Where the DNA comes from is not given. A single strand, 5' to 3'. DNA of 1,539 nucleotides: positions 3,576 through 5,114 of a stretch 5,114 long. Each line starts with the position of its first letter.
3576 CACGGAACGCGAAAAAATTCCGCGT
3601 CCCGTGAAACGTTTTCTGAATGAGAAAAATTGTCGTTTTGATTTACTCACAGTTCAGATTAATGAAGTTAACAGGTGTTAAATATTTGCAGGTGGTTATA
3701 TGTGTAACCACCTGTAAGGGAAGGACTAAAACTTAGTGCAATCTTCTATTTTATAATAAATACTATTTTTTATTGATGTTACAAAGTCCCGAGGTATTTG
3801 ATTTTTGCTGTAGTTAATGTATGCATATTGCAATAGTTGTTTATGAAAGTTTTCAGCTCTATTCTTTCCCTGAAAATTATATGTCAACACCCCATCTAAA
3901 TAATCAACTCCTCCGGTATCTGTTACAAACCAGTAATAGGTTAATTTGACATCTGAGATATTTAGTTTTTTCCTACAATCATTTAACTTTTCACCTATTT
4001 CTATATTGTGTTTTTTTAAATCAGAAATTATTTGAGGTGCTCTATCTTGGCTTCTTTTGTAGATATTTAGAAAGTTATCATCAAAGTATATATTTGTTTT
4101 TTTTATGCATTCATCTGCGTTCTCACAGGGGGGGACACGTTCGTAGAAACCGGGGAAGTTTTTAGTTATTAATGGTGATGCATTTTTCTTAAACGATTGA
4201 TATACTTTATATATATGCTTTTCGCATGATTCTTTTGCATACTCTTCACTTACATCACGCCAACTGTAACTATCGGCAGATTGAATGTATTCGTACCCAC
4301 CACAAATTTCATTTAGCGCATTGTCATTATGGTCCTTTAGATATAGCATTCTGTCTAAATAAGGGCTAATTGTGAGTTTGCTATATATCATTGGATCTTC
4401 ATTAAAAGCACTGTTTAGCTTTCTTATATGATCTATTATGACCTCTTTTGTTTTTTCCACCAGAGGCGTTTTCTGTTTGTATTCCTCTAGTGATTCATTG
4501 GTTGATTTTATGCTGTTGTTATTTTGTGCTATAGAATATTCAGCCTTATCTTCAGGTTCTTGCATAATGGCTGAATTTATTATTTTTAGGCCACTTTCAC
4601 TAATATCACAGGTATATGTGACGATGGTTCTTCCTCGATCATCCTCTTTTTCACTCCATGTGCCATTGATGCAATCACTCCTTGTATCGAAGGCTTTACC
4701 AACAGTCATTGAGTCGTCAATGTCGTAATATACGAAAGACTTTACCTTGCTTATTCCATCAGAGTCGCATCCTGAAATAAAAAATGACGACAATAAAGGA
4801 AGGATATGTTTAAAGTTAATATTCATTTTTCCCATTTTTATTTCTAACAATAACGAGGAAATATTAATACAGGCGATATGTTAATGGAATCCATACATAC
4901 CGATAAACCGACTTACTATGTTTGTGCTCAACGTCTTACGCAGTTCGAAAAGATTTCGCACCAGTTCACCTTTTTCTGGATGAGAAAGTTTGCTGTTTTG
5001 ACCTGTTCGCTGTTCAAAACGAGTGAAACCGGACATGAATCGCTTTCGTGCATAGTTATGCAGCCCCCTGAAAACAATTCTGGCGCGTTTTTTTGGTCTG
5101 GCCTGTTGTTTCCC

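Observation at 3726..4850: AT-rich, Cys-rich inner-membrane-type lipoprotein of unknown function as the only cargo on a ColE2/MOBQ plasmid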

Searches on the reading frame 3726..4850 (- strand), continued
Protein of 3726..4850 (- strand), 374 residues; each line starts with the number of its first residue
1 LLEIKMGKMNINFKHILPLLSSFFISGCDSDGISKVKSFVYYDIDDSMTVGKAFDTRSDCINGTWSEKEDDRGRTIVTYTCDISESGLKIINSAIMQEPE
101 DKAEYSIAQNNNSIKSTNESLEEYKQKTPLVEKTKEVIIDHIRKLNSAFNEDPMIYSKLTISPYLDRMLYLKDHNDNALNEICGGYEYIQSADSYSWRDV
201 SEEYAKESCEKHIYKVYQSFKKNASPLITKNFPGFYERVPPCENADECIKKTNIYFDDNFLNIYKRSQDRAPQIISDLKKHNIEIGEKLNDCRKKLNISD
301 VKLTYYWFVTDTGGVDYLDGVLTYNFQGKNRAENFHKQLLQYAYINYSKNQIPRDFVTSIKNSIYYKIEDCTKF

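Call 99: search_solved_structures(query=A4, max_evalue=10)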
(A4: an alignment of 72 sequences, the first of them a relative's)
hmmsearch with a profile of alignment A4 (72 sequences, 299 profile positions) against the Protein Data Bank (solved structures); distinct sequences matched with E-value up to 10: 125 (the best 60 are shown).
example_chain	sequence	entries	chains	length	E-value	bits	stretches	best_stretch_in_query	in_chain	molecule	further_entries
9ivk_A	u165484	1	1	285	0.021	17.7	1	100-233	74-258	HBC599 membrane protein binder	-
9hvw_D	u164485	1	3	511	0.021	17.7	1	93-167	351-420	Fusion glycoprotein F1,Probable N-acetylmuramidase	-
4zry_B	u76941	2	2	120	0.024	17.5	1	94-161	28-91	Keratin, type II cytoskeletal 1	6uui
7zr2_A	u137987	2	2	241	0.045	16.6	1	140-218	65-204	Spike protein S2',Chimeric protein mimic of SARS-CoV-2 Spike HR1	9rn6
7wu7_3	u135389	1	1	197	0.06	16.2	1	98-237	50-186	Prefoldin subunit 3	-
30dr_S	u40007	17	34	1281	0.074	15.9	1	98-212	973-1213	Dynactin subunit 1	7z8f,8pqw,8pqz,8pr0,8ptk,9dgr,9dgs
6znl_Z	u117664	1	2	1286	0.084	15.7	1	98-213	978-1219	Dynactin subunit 1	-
2nrj_A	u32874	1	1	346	0.12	15.2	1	76-203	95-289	Hbl B protein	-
7wxz_A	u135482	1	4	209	0.13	15.1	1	102-214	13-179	Spike protein S2'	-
3s84_A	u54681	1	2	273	0.14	14.9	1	94-219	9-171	Apolipoprotein A-IV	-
8qox_B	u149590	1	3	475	0.15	14.9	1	94-203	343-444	Conserved membrane protein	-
5amo_A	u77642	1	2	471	0.15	14.8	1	111-212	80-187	NOELIN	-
1ohh_H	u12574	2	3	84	0.19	14.5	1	86-140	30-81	ATPase inhibitor, mitochondrial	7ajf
6fia_A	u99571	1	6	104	0.21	14.4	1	98-197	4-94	LINE-1 retrotransposable element ORF1 protein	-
1gk4_A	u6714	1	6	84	0.26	14.1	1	86-140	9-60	VIMENTIN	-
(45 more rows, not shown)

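Call 104: list_cluster_members(proteins=[window:3726-4826:-, P0003])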
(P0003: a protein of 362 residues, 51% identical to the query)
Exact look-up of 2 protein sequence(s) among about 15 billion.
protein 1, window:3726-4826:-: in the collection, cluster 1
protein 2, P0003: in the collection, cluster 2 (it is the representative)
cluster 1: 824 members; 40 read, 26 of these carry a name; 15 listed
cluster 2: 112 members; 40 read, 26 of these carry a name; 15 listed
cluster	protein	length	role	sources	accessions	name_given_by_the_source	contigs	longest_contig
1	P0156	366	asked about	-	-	Uncharacterised protein [Shigella sonnei] | Lipoprotein n=107 Tax=Gammaproteobacteria TaxID=1236 RepID=A0A8B4CWV0_SHISO | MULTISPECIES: hypothetical protein [Enterobacteriaceae]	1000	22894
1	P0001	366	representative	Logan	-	-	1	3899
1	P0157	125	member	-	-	TPA: hypothetical protein SLT37_004876, partial [Escherichia coli] | hypothetical protein [Salmonella enterica]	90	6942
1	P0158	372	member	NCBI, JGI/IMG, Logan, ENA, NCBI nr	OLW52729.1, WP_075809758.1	hypothetical protein [Salmonella enterica] | hypothetical protein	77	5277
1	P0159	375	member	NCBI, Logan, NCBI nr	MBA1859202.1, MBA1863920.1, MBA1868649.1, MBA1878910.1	hypothetical protein HLX89_23735 [Escherichia coli] | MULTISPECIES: hypothetical protein [Enterobacteriaceae]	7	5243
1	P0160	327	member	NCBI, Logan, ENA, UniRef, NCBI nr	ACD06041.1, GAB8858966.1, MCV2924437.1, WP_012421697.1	hypothetical protein SbBS512_D0004 (plasmid) [Shigella boydii CDC 3083-94] | Uncharacterized protein n=7 Tax=Enterobacterales TaxID=91347 RepID=B2TSJ9_SHIB3 | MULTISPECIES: hypothetical protein [Enterobacteriaceae]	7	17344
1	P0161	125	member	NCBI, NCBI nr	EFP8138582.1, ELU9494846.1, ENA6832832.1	hypothetical protein SD789_003945, partial [Escherichia coli] | hypothetical protein [Shigella sonnei]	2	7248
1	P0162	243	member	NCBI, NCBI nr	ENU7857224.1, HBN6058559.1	TPA: hypothetical protein L3K28_004789, partial [Escherichia coli] | hypothetical protein [Escherichia coli]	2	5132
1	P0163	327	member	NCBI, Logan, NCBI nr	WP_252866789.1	hypothetical protein [Shigella sp. FC2383]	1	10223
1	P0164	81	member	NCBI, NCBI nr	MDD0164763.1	hypothetical protein PSZ20_21840, partial [Shigella flexneri] | hypothetical protein [Shigella flexneri]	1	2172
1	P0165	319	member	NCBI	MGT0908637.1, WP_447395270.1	hypothetical protein ACVOER_20755, partial [Shigella sonnei]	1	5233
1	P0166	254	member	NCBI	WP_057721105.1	hypothetical protein, partial [Escherichia coli]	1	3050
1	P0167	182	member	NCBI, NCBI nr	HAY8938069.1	TPA: hypothetical protein JNZ89_004431, partial [Shigella boydii] | hypothetical protein [Shigella boydii]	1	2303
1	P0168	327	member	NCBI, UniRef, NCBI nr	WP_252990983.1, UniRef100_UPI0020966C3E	hypothetical protein [Shigella sonnei] | hypothetical protein n=1 Tax=Shigella sonnei TaxID=624 RepID=UPI0020966C3E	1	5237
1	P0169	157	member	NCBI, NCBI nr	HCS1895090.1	TPA: hypothetical protein OQQ28_004235, partial [Shigella boydii] | hypothetical protein [Shigella boydii]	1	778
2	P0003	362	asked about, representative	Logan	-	-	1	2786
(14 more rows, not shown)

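Call 105: find_related_loci(query=A5, collection=metagenome_contigs, flank=6000)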
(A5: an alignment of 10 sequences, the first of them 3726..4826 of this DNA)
Query A5 (366 aa) in metagenome_contigs; peptide patterns used: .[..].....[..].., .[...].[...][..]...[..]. (x = any residue, [..] = any of these).
63 stretches matched a pattern; 4 encode a relative of the query (tblastn E <= 1e-3); 4 distinct loci.
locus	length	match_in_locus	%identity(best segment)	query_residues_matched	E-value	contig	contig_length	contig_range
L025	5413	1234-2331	100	1-366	0e+0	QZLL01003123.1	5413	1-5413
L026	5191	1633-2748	90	1-366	0e+0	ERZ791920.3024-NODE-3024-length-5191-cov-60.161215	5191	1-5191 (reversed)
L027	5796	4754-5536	100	1-261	7e-179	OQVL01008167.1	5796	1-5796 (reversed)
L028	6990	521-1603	51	1-364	5e-113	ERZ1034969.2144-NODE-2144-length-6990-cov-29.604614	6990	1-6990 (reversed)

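Call 106: search_protein_families(library=phrogs, proteins=[L022:3-959:+, L022:1025-1336:+, L022:1408-2406:+, L022:2400-3293:+, L022:3317-3556:+, L022:3582-4031:-, L022:4260-5168:+, L022:5472-6929:-], max_evalue=0.001)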
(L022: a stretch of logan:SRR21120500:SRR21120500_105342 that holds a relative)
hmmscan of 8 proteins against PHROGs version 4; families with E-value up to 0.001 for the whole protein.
L022:3-959:+ (318 aa): 1 family
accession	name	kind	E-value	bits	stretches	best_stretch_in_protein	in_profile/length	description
phrog_1221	-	unknown function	1.1e-66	226.3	1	6-317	28-348/355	-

L022:1025-1336:+ (103 aa): 0 families

L022:1408-2406:+ (332 aa): 5 families
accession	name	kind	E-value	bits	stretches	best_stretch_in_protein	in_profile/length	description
phrog_434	-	DNA, RNA and nucleotide metabolism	3.1e-87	294.2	1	6-322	45-364/372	RecE-like recombination exonuclease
phrog_149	-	DNA, RNA and nucleotide metabolism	1.7e-09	37.6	1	11-256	594-853/1242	exonuclease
phrog_1956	-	unknown function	4.8e-07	30.9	1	242-310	14-82/93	-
phrog_8474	-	unknown function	1.3e-06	29.1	1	10-42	16-48/48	-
phrog_6244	-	unknown function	1.6e-05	26.4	1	235-308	17-92/107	-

L022:2400-3293:+ (297 aa): 1 family
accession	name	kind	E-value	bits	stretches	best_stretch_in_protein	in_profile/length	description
phrog_16191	-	unknown function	1.8e-07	31.6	1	102-222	105-220/390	-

L022:3317-3556:+ (79 aa): 0 families

L022:3582-4031:- (149 aa): 6 families
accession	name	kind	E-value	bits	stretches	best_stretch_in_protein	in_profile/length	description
phrog_8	-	transcription regulation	7.5e-10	39.8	1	7-75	74-138/346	transcriptional regulator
phrog_2439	-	transcription regulation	1.2e-08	35.2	1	12-83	10-77/367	transcriptional regulator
phrog_2967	-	transcription regulation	1.4e-08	35.6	1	1-85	2-78/225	transcriptional regulator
phrog_4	-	transcription regulation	5.6e-07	29.9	1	10-81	137-200/400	transcriptional repressor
phrog_1373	-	transcription regulation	9.8e-07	29.9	1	14-91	68-140/166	transcriptional regulator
phrog_3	-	transcription regulation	0.00044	21.1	1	10-78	89-151/430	transcriptional repressor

L022:4260-5168:+ (302 aa): 0 families

L022:5472-6929:- (485 aa): 7 families
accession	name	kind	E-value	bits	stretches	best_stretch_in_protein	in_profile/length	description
phrog_1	-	integration and excision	1.1e-57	197.7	1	69-462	92-457/611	integrase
phrog_4710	-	unknown function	1.6e-44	153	1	141-340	1-199/211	-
phrog_3423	-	unknown function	1.9e-43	149.2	1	68-217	6-155/157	-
phrog_216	-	integration and excision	4.2e-26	92.7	1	232-460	16-248/301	integrase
phrog_14880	-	unknown function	1.9e-10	41.5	1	406-457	3-53/57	-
phrog_24775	-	unknown function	4.9e-08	34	1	396-462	28-92/101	-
phrog_37801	-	unknown function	3.6e-07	31.2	1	418-458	30-70/73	-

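Call 113: search_dna_similar(query=P0054, collection=phages, mode=protein, max_evalue=0.001, max_rows=15)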
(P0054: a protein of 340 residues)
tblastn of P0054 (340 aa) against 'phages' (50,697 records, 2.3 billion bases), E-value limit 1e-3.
No match.

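Call 114: search_dna_similar(query=P0028, collection=phages, mode=protein, max_evalue=0.001, max_rows=15)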
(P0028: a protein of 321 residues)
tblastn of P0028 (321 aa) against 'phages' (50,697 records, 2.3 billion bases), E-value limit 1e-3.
No match.

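Call 115: search_dna_similar(query=P0031, collection=phages, mode=protein, max_evalue=0.001, max_rows=15)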
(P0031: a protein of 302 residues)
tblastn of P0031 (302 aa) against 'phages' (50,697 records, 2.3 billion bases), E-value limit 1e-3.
No match.

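Call 116: search_dna_similar(query=P0028, collection=plasmids, mode=protein, max_evalue=0.001, max_rows=25)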
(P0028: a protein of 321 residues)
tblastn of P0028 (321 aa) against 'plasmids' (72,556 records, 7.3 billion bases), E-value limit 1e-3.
Records with a match: 13; places in all: 15; records where one place covers at least 80% of the query: 0.
Best place of each record, by identity: <60% 13.
By first word of the organism name: Escherichia 6; Shigella 3; Halomonas 2; Providencia 1; Klebsiella 1.
By predicted mobility (MOB-suite, as given by PLSDB): mobilizable 10; non-mobilizable 3.
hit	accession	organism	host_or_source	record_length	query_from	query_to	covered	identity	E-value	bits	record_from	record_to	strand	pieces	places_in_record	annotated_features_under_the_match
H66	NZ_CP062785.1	Escherichia coli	Bovine Faeces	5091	19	127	34%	33.9%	3e-6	56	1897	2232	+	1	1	hypothetical protein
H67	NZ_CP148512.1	Escherichia coli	Chicken,single cell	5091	19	127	34%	33.9%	3e-6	56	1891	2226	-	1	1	hypothetical protein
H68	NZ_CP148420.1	Escherichia coli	-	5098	19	127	34%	33.9%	3e-6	56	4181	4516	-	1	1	hypothetical protein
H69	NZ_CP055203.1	Shigella flexneri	Shatin WWTPs_3 WWTPs effluent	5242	19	127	34%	33.9%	3e-6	56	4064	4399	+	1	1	hypothetical protein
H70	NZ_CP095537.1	Escherichia coli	Homo sapiens,blood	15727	19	127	34%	33.9%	3e-6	56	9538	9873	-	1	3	hypothetical protein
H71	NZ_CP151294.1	Shigella sonnei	Homo sapiens,whole organism,stool sample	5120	19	111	29%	39.4%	2e-8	63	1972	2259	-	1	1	hypothetical protein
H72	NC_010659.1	Shigella boydii CDC 3083-94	-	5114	19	111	29%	39.4%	3e-8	62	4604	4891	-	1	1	hypothetical protein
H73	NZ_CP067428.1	Escherichia coli O22:H8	Rectal swab of live bovine cattle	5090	19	127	34%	32.1%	1e-6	57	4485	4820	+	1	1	none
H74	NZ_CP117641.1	Escherichia albertii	Grus grus,whole organism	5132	19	111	29%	37.4%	2e-7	60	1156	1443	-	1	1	hypothetical protein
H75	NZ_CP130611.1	Halomonas sp. HAL1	Cell culture,soil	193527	19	105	27%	32.6%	1e-5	54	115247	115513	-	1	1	hypothetical protein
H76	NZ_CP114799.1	Providencia sp. 21OH12SH02B-Prov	food,shrimp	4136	2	74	23%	37.3%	3e-5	53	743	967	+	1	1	hypothetical protein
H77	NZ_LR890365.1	Klebsiella pneumoniae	Homo sapiens,urine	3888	19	74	17%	44.8%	1e-4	51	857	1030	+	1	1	hypothetical protein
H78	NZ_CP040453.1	Halomonas sp. PA16-9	-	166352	19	83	20%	36.9%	1e-7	61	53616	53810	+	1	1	hypothetical protein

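Call 117: search_dna_similar(query=P0040, collection=plasmids, mode=protein, max_evalue=0.001, max_rows=25)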
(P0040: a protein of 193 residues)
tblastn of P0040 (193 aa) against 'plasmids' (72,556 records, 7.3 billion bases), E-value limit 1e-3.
Records with a match: 10; places in all: 12; records where one place covers at least 80% of the query: 0.
Best place of each record, by identity: <60% 10.
By first word of the organism name: Escherichia 6; Shigella 3; Providencia 1.
By predicted mobility (MOB-suite, as given by PLSDB): mobilizable 9; non-mobilizable 1.
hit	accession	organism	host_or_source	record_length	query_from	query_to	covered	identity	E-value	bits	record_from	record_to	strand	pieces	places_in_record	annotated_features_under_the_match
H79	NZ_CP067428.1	Escherichia coli O22:H8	Rectal swab of live bovine cattle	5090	6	72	35%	46.5%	4e-11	68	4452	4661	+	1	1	none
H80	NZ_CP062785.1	Escherichia coli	Bovine Faeces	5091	6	72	35%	45.1%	3e-10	66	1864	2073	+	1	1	hypothetical protein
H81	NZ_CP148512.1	Escherichia coli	Chicken,single cell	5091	6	72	35%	45.1%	3e-10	66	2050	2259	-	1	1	hypothetical protein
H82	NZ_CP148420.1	Escherichia coli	-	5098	6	72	35%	45.1%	3e-10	66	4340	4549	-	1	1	hypothetical protein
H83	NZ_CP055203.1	Shigella flexneri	Shatin WWTPs_3 WWTPs effluent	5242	6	72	35%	45.1%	3e-10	66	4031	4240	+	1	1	hypothetical protein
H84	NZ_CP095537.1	Escherichia coli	Homo sapiens,blood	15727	6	72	35%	45.1%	3e-10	66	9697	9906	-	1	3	hypothetical protein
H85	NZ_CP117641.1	Escherichia albertii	Grus grus,whole organism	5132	12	75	33%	39.7%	7e-9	61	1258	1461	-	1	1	hypothetical protein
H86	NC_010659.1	Shigella boydii CDC 3083-94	-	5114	14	75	32%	40.9%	5e-9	62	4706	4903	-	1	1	hypothetical protein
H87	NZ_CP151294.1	Shigella sonnei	Homo sapiens,whole organism,stool sample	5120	14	75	32%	40.9%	6e-9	62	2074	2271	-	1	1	hypothetical protein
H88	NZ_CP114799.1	Providencia sp. 21OH12SH02B-Prov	food,shrimp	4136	7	89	43%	29.5%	6e-5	50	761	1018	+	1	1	hypothetical protein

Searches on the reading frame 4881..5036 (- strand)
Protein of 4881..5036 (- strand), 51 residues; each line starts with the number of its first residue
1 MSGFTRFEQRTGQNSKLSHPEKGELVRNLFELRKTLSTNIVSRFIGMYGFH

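Call 3: search_protein_families(library=pfam, proteins=[window:4881-5036:-], max_evalue=1)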
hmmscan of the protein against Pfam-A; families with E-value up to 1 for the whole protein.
window:4881-5036:- (51 aa): 1 family
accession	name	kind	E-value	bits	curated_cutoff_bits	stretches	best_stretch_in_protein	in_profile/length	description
PF09088.17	MIF4G_like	-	0.076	13.2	27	1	20-51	109-140/191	MIF4G like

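Call 8: search_protein_families(library=ncbifam, proteins=[window:4881-5036:-], max_evalue=1)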
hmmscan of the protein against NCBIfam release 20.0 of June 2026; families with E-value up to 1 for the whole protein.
window:4881-5036:- (51 aa): 0 families

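Call 9: search_protein_families(library=padloc, proteins=[window:4881-5036:-], max_evalue=1)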
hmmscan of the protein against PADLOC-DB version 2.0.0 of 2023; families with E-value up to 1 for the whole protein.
window:4881-5036:- (51 aa): 0 families

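Call 10: search_protein_families(library=phrogs, proteins=[window:4881-5036:-], max_evalue=1)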
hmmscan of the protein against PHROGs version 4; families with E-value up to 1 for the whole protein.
window:4881-5036:- (51 aa): 0 families
